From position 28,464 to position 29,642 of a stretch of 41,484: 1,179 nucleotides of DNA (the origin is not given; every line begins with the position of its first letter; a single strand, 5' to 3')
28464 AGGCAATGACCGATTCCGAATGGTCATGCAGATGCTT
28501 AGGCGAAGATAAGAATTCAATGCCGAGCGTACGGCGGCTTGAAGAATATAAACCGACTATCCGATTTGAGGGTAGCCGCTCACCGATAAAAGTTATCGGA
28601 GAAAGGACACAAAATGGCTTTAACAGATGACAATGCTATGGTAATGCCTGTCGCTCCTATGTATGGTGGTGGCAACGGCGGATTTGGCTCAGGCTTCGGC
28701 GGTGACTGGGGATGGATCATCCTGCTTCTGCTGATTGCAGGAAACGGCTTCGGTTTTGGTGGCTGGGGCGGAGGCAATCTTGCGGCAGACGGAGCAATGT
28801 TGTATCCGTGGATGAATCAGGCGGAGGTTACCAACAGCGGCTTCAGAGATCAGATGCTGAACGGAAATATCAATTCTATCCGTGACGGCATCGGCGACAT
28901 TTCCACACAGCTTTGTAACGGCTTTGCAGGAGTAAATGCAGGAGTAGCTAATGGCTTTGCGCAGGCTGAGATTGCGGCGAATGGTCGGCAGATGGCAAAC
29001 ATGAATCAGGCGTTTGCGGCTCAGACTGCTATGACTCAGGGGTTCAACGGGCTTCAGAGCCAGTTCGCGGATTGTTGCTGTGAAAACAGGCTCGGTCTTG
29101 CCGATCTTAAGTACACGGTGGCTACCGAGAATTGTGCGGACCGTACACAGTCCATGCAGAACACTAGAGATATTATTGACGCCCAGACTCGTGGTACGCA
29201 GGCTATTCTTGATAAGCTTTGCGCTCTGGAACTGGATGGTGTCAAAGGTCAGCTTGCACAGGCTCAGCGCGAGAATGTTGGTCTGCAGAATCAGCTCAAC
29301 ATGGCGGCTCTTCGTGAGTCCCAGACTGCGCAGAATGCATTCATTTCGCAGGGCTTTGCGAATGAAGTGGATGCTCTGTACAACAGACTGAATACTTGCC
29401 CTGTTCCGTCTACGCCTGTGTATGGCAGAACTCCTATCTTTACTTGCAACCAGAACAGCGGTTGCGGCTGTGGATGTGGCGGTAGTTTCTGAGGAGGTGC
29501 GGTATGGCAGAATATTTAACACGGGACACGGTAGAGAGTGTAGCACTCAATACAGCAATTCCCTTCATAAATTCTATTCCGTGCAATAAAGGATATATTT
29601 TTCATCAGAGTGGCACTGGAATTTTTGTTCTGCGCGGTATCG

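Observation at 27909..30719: Six-gene orphan cassette between two terminators with no virion, lysis or replication signature; possible envelope or spore-surface module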

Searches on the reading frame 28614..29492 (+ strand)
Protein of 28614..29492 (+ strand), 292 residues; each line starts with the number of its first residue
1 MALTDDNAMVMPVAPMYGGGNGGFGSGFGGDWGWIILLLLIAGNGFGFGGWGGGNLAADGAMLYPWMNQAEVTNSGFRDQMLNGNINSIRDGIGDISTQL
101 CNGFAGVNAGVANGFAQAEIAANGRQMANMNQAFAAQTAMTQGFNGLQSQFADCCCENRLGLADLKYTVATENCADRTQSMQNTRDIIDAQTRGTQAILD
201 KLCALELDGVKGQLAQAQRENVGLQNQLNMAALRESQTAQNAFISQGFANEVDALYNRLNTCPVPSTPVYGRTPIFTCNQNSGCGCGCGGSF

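Call 6: search_protein_families(library=phrogs, proteins=[window:28614-29492:+], max_evalue=0.1)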
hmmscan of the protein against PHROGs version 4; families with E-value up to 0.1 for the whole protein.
window:28614-29492:+ (292 aa): 2 families
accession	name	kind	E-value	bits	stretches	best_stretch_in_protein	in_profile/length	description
phrog_16490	-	unknown function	1.3e-33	117.9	1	5-290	6-283/286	-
phrog_8119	-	unknown function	0.0086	16.5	1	89-216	204-325/332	-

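Call 7: search_protein_families(library=pfam, proteins=[window:28614-29492:+], max_evalue=0.1)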
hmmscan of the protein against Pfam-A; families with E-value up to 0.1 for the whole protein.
window:28614-29492:+ (292 aa): 0 families

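Call 9: search_dna_similar(query=window:28614-29492:+, collection=phages, mode=protein, max_rows=30, max_evalue=0.001)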
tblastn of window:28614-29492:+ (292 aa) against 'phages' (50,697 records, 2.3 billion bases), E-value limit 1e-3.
Records with a match: 19; places in all: 19; records where one place covers at least 80% of the query: 1.
Best place of each record, by identity: 60-80% 1; <60% 18.
By first word of the organism name: Bacteriophage 15; Dulem 2; Butyrivibrio 1; bajarodcaudo 1.
By host as written in the record: - 15; Butyrivibrio fibrisolvens DSM 3071 1; Peromyscus fraterculus 1; Varecia variegata 1; Propithecus coquereli 1.
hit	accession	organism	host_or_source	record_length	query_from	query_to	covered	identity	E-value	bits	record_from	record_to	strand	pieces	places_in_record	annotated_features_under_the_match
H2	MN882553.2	Butyrivibrio virus Ceridwen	Butyrivibrio fibrisolvens DSM 3071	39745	1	280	96%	61.3%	3e-76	258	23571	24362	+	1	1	hypothetical protein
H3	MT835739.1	Bacteriophage sp.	human fecal samples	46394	145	282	47%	37.0%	2e-16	86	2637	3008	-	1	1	record has no annotation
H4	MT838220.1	Bacteriophage sp.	human fecal samples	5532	145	266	42%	41.0%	2e-16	85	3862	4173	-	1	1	record has no annotation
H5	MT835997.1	Bacteriophage sp.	human fecal samples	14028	145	282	47%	36.2%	4e-14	78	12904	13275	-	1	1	record has no annotation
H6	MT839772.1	Bacteriophage sp.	human fecal samples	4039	145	282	47%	36.2%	6e-14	77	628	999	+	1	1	record has no annotation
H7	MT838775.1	Bacteriophage sp.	human fecal samples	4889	145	269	43%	38.4%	1e-13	77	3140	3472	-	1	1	record has no annotation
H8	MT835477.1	Bacteriophage sp.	human fecal samples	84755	145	269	43%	38.4%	1e-12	74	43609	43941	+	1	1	record has no annotation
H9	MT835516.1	Bacteriophage sp.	human fecal samples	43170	145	269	43%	37.6%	7e-14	77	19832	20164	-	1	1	record has no annotation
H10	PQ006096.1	bajarodcaudo virus 5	Peromyscus fraterculus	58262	143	269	43%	36.7%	2e-11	70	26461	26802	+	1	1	hypothetical protein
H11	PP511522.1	Dulem virus 35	Varecia variegata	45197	143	279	47%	33.8%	6e-9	62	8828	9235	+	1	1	hypothetical protein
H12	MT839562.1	Bacteriophage sp.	human fecal samples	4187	143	269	43%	34.6%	2e-11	70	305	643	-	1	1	record has no annotation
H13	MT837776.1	Bacteriophage sp.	human fecal samples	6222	145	269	43%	33.6%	2e-10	67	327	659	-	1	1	record has no annotation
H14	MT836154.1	Bacteriophage sp.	human fecal samples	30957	143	269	43%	32.3%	4e-11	69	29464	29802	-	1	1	record has no annotation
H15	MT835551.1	Bacteriophage sp.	human fecal samples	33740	153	279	43%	32.3%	2e-7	58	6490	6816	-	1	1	record has no annotation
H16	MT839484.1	Bacteriophage sp.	human fecal samples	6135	147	269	42%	32.8%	4e-5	51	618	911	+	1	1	record has no annotation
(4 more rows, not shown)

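Call 10: get_annotated_region(hit=H2, flank=6000)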
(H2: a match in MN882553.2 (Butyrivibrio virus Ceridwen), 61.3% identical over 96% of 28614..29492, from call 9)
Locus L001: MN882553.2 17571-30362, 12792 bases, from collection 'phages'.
description: Butyrivibrio virus Ceridwen, complete genome.
organism: Butyrivibrio virus Ceridwen (NCBI taxid 2696359)
taxonomy: Viruses; Duplodnaviria; Heunggongvirae; Uroviricota; Caudoviricetes
host: Butyrivibrio fibrisolvens DSM 3071; source: -; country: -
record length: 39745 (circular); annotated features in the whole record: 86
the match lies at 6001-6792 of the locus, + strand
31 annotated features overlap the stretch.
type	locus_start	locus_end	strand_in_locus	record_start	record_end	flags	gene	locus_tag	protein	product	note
CDS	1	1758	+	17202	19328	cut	-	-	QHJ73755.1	hypothetical protein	Hypothetical coding region with unknown function. ORF predicted by Phanotate-v1.1.2, Prodigal-v2.6.3.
CDS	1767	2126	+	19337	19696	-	-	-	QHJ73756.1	hypothetical protein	Hypothetical coding region with unknown function. ORF predicted by GeneMarkS-2, Glimmer3, Phanotate-v1.1.2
CDS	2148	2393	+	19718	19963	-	-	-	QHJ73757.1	hypothetical protein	Hypothetical coding region with unknown function. ORF predicted by GeneMarkS-2, Glimmer3, Phanotate-v1.1.2, ...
regulatory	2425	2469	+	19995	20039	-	-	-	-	terminator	Predicted by FindTerm v2.8.1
CDS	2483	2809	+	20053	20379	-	-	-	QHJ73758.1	hypothetical protein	Hypothetical coding region with unknown function. ORF predicted by Phanotate-v1.1.2, Prodigal-v2.6.3. Alternative ORF ...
CDS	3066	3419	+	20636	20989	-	-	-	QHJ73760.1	hypothetical protein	Hypothetical coding region with unknown function. ORF predicted by GeneMarkS-2, Glimmer3, Phanotate-v1.1.2, ...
CDS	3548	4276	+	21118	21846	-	-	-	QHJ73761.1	hypothetical protein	Pfam endo-beta-N-acetylglucosaminidase domain 17-157bp (PF01832.20), putative peptidoglycan binding domain 1 184-239bp ...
regulatory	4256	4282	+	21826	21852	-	-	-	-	promoter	promoter predicted by PhagePromoter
CDS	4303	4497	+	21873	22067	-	-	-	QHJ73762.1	hypothetical protein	Hypothetical coding region with unknown function. ORF predicted by GeneMarkS-2, Glimmer3, Phanotate-v1.1.2, ...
CDS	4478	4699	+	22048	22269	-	-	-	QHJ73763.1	hypothetical protein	Hypothetical coding region with unknown function. ORF predicted by Phanotate-v1.1.2, Prodigal-v2.6.3, starting with ...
regulatory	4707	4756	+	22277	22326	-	-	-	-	terminator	Predicted by FindTerm v2.8.1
CDS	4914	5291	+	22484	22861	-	-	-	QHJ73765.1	hypothetical protein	Similar to unchracterised hypothetical protein in Geobacillus phage GBK2 (VOG5369, YP_009010506.1). ORF predicted by ...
CDS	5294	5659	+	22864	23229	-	-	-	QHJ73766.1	hypothetical protein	Hypothetical coding region with unknown function. ORF predicted by GeneMarkS-2, Glimmer3, Phanotate-v1.1.2, ...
CDS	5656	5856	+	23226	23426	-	-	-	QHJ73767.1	hypothetical protein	Hypothetical coding region with unknown function. ORF predicted by GeneMarkS-2, Phanotate-v1.1.2, Prodigal-v2.6.3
CDS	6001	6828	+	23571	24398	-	-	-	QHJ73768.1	hypothetical protein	Hypothetical coding region with unknown function. ORF predicted by GeneMarkS-2, Phanotate-v1.1.2, Prodigal-v2.6.3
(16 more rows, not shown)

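Call 12: search_protein_families(library=padloc, proteins=[window:28614-29492:+], max_evalue=0.1)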
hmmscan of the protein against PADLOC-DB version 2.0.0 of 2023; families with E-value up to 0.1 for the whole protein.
window:28614-29492:+ (292 aa): 0 families

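Call 13: search_protein_families(library=ncbifam, proteins=[window:28614-29492:+], max_evalue=0.1)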
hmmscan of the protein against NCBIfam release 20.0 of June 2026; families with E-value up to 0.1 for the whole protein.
window:28614-29492:+ (292 aa): 0 families

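Call 17: find_homologous_proteins(query=window:28614-29492:+, max_evalue=0.001)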
Query window:28614-29492:+ (292 aa): 8000 proteins with E <= 0.001 among 8000 candidates; the best 120 are listed.
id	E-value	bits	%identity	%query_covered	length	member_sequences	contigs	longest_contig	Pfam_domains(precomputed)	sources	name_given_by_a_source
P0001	1.6e-192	656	100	100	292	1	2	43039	-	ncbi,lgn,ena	-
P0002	5.3e-184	628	97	98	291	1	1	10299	-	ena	-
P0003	1.0e-181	621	96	100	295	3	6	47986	-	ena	-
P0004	3.1e-181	619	96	99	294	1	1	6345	-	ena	-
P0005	2.5e-178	610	95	100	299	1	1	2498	-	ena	-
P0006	1.4e-176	604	90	98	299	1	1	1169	-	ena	-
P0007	2.7e-176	603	92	97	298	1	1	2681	-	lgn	-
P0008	2.5e-173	593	91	98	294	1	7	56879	-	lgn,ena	-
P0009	6.3e-173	592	91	98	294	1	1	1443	-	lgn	-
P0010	1.6e-172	591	89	95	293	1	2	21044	-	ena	-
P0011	7.3e-172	589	91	98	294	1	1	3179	-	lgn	-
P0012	5.8e-169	579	90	99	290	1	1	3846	-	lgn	-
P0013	3.2e-168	577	87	99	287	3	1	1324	-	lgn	-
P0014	1.0e-166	572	88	95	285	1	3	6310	-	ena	-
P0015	4.3e-166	570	85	99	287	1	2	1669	-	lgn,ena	-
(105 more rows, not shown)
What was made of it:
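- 28614..29492 (+): g3: the 292-aa anchor protein of the cassette. It has a conserved N-terminal peptide (MALTxxN.............), a Gly-rich uncharged hydrophobic segment, a long helical/coiled-coil region, about 10 conserved Cys, and a Pro/Cys-rich tail (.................…GCGCG). At least 8000 homologues (call 17).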

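Call 21: search_protein_representatives(protein=window:28614-29492:+)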
Query: 292 residues. Proteins with E-value up to 0.001 (for the whole library): 1106; up to 1e-10: 588; up to 1e-30: 184. The best 150 are listed.
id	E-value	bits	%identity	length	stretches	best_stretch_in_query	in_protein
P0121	5.1e-103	360.9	66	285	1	1-292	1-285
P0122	9.2e-99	346.9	69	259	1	11-292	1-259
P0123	6.3e-93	327.8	61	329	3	100-289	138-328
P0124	6.4e-92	324.5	62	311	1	3-292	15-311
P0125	2.4e-90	319.3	64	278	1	1-289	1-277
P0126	8.6e-90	317.5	59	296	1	1-290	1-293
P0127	1.7e-86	306.7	62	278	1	1-286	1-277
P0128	5.9e-86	304.9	66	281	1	2-285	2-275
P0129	9.9e-83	294.3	60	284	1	7-290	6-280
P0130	2.1e-81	289.9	59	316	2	96-287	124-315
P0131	1.4e-79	284.0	55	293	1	10-288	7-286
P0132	1.6e-76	273.9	53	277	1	1-287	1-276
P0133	4.0e-76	272.6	60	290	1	10-287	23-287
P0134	9.4e-73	261.6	59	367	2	95-289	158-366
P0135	6.9e-70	252.1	69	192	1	110-290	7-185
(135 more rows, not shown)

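Call 26: search_solved_structures(query=A1, max_evalue=10, show_alignments=2)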
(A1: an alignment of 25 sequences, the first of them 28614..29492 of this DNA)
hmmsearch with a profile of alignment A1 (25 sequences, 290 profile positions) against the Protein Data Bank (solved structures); distinct sequences matched with E-value up to 10: 23.
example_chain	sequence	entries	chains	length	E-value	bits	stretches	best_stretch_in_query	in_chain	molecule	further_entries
3n4x_A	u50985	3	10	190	0.16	14.6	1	211-263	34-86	Monopolin complex subunit CSM1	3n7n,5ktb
2lw1_A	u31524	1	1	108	0.18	14.4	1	195-257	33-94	ABC transporter ATP-binding protein uup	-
8qyy_A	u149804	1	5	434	0.65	12.6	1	83-203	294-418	Anti-phage defense ZorAB system ZorA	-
2z0n_A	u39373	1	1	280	1.1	11.8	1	186-258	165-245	DCC-interacting protein 13-alpha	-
8ip8_OA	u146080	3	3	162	1.3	11.5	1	169-240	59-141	60S ribosomal protein eL24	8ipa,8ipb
7qiw_Y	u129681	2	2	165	1.9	11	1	169-241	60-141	TRASH domain-containing protein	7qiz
9h3g_AO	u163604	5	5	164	3.3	10.2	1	170-246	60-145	Large ribosomal subunit protein eL24z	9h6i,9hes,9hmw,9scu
3ci9_A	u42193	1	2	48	3.3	10.2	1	186-227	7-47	Heat shock factor-binding protein 1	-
1ej9_A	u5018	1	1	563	3.6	10.2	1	210-266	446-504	DNA TOPOISOMERASE I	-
1rrj_A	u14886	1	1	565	3.6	10.1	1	210-266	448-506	DNA topoisomerase I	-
1lpq_A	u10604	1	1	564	3.9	10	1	210-266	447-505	DNA topoisomerase I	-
1nh3_A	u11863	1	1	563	4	10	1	210-266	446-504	DNA topoisomerase I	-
2q12_A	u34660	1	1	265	4.5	9.8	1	186-258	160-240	DCC-interacting protein 13 alpha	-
1seu_A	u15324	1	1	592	4.6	9.8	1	210-266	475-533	DNA topoisomerase I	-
1a31_A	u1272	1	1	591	4.7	9.8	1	210-266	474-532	PROTEIN (TOPOISOMERASE I)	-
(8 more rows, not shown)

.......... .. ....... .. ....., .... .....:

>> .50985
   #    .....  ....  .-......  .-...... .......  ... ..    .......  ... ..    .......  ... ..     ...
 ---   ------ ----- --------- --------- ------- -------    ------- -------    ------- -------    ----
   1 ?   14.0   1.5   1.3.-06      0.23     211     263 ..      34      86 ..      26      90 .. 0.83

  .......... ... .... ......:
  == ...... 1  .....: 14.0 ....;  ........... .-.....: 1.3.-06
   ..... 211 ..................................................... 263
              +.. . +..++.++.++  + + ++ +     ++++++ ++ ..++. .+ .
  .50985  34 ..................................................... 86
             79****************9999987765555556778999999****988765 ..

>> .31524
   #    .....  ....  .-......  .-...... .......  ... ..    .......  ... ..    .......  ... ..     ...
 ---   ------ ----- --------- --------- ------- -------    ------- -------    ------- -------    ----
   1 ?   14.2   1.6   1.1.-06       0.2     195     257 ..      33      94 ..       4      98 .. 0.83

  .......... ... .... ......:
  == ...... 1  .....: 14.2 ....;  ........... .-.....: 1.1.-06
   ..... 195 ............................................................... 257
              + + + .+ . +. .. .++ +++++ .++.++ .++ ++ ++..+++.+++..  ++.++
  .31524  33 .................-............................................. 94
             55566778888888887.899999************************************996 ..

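Call 29: find_related_loci(query=A2, collection=genome_contigs, flank=10000)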
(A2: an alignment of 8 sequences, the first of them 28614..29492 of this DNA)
Query A2 (292 aa) in genome_contigs; peptide patterns used: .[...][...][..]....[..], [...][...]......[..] (x = any residue, [..] = any of these).
174 stretches matched a pattern; 75 encode a relative of the query (tblastn E <= 1e-3); 73 distinct loci.
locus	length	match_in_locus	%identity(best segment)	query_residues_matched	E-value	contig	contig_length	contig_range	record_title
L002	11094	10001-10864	81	1-277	6e-131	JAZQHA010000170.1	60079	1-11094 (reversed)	MAG: Acutalibacteraceae bacterium isolate T1900044629_TS20190095.MAGScoT_cleanbin_000018 SGB_998_k141_652149, whole geno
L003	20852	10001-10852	69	9-277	2e-110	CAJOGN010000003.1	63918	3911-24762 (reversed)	uncultured Lachnospiraceae bacterium isolate Sheep_2_mag_58 genome assembly, contig: scaffold_250, whole genome shotgun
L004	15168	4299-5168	62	1-278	2e-101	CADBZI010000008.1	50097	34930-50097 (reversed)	MAG: uncultured Lachnospiraceae bacterium isolate RUG14439 genome assembly, contig: RUG14439_asm_8, whole genome shotgun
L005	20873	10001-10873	71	1-277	3e-112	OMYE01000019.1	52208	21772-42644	uncultured proteobacterium isolate RUG065 genome assembly, contig: scaffold_1062, whole genome shotgun sequence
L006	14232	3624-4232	79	79-277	2e-97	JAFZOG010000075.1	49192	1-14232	MAG: Clostridia bacterium isolate RGIG7947 Water_buffalos_Rumen-1__c486827, whole genome shotgun sequence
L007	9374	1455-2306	61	1-281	3e-93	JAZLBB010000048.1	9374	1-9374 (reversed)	MAG: Candidatus Egerieisoma sp. isolate T1900045067_TC20190061.MAGScoT_cleanbin_000013 SGB_4606_k141_919448, whole genom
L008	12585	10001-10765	62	1-281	3e-92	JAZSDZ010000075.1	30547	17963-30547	MAG: Candidatus Fimenecus sp. isolate T1900044594_TS20190060.MAGScoT_cleanbin_000021 SGB_646_k141_1191557, whole genome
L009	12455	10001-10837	61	8-277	2e-89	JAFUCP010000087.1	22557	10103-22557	MAG: Clostridia bacterium isolate RGIG4372 Roe_deer_Jejunum.Co__c112033, whole genome shotgun sequence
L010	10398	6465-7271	56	1-292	7e-87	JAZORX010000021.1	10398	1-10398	MAG: Acutalibacteraceae bacterium isolate T1900045550_YK20190244.MAGScoT_cleanbin_000017 SGB_7871_k141_306943, whole gen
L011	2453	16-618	63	64-277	2e-86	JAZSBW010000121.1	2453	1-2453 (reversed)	MAG: Clostridia bacterium isolate T1900044924_TS20190390.MAGScoT_cleanbin_000009 SGB_3368_k141_911280, whole genome shot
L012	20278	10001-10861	55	1-286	9e-83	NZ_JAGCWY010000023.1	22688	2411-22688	MAG: Ruminococcus sp. isolate RGIG10198 Yak_Rumen-5__c311555, whole genome shotgun sequence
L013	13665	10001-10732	63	30-277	1e-95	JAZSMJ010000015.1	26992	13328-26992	MAG: Eubacteriales bacterium isolate T1900044555_TS20190021.MAGScoT_cleanbin_000009 SGB_288_k141_1151097, whole genome s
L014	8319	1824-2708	51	9-278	3e-77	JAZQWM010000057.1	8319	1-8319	MAG: Eubacteriales bacterium isolate T1900045166_TC20190160.MAGScoT_cleanbin_000006 SGB_5139_k141_357503, whole genome s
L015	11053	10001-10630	58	63-279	3e-77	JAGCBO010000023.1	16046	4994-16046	MAG: Clostridia bacterium isolate RGIG9642 Yak_Jejunum.Co__c40223, whole genome shotgun sequence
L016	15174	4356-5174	53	9-287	1e-76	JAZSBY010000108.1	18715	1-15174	MAG: Candidatus Fimenecus sp. isolate T1900044923_TS20190389.MAGScoT_cleanbin_000030 SGB_3363_k141_63029, whole genome s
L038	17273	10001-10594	51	64-287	2e-62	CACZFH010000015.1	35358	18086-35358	MAG: uncultured Erysipelotrichaceae bacterium isolate RUG12568 genome assembly, contig: RUG12568_asm_15, whole genome sh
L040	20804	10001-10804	46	4-287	3e-60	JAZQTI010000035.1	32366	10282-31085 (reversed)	MAG: Candidatus Scatovivens sp. isolate T1900045190_TC20190186.MAGScoT_cleanbin_000050 SGB_5285_k141_2875841, whole geno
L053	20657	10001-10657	42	63-287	2e-51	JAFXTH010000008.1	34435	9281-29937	MAG: Bacilli bacterium isolate RGIG6726 Sheep_Rumen-2__c754414, whole genome shotgun sequence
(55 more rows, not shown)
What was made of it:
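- On Spanins (Rz/Rz1-like): The hosts are mostly monoderm (calls 10, 29).
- Some carriers are binned to diderm taxa such as Selenomonas, Phascolarctobacterium and Fretibacterium (call 29). Most carriers, and the cultured host, are monoderm Bacillota (calls 10, 29). Many carrier MAGs are Clostridia (call 29).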

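Call 30: find_related_loci(query=A2, collection=viral_contigs, flank=10000)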
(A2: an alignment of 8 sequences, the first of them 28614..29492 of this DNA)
Query A2 (292 aa) in viral_contigs; peptide patterns used: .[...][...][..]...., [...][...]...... (x = any residue, [..] = any of these).
600 stretches matched a pattern (row limit reached: there are more); 505 encode a relative of the query (tblastn E <= 1e-3); the best 80 are kept; 80 distinct loci.
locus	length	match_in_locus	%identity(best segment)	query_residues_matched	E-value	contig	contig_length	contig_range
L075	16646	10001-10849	76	1-291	7e-134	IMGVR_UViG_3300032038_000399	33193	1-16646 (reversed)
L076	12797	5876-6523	91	62-277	2e-131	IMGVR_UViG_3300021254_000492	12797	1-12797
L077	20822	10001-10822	74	1-290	6e-128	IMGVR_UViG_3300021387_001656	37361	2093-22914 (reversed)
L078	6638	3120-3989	74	1-292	2e-127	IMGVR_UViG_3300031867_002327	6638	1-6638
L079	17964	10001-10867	72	1-292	2e-125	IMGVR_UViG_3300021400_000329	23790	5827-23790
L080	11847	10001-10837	74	1-292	9e-122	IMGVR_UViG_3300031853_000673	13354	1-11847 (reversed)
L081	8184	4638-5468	76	1-277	1e-120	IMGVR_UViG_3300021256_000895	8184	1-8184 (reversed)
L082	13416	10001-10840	70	1-287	3e-118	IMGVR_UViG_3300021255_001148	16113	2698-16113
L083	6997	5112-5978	68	1-292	6e-118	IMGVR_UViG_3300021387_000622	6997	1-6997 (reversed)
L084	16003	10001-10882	73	1-277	1e-116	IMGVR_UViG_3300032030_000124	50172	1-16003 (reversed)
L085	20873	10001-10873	66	1-292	2e-115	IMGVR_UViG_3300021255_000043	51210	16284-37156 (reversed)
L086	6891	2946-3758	72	1-277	3e-115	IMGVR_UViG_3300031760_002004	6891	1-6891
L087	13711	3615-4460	78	1-277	5e-115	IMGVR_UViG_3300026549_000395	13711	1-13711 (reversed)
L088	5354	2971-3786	71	1-277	6e-115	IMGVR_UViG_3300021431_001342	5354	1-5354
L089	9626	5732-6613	68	1-292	2e-113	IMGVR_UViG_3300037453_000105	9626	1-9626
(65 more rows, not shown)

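Call 74: search_protein_families(library=pfam, alignment_id=A1, max_evalue=0.05)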
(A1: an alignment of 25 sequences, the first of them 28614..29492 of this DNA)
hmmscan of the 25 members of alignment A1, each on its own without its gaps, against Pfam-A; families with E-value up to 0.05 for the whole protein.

A. member 1, window:28614-29492:+ (292 aa): 0 families

B. families by the number of members that match (of 25 scanned): 13 families
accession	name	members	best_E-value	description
PF14772.11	NYD-SP28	2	0.019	Sperm tail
PF22238.1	RIP_P131-like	1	0.0065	RIP/P131 family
PF04508.17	Pox_A_type_inc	1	0.01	Viral A-type inclusion protein repeat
PF16673.10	TRAF_BIRC3_bd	1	0.011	TNF receptor-associated factor BIRC3 binding domain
PF09787.14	Golgin_A5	1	0.012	Golgin subfamily A member 5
PF20651.3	EXOC6_Sec15_N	1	0.015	Exocyst complex component EXOC6/Sec15, N-terminal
PF12102.13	MrcB_N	1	0.017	MrcB-like, N-terminal domain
PF08376.15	NIT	1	0.018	Nitrate and nitrite sensing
PF15433.11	MRP-S31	1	0.018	Mitochondrial 28S ribosomal protein S31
PF07352.17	Phage_Mu_Gam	1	0.021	Bacteriophage Mu Gam like protein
PF09893.14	DUF2120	1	0.028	Uncharacterized protein conserved in archaea (DUF2120)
PF12340.13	DUF3638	1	0.037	Protein of unknown function (DUF3638)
PF15349.11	DCA16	1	0.045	DDB1- and CUL4-associated factor 16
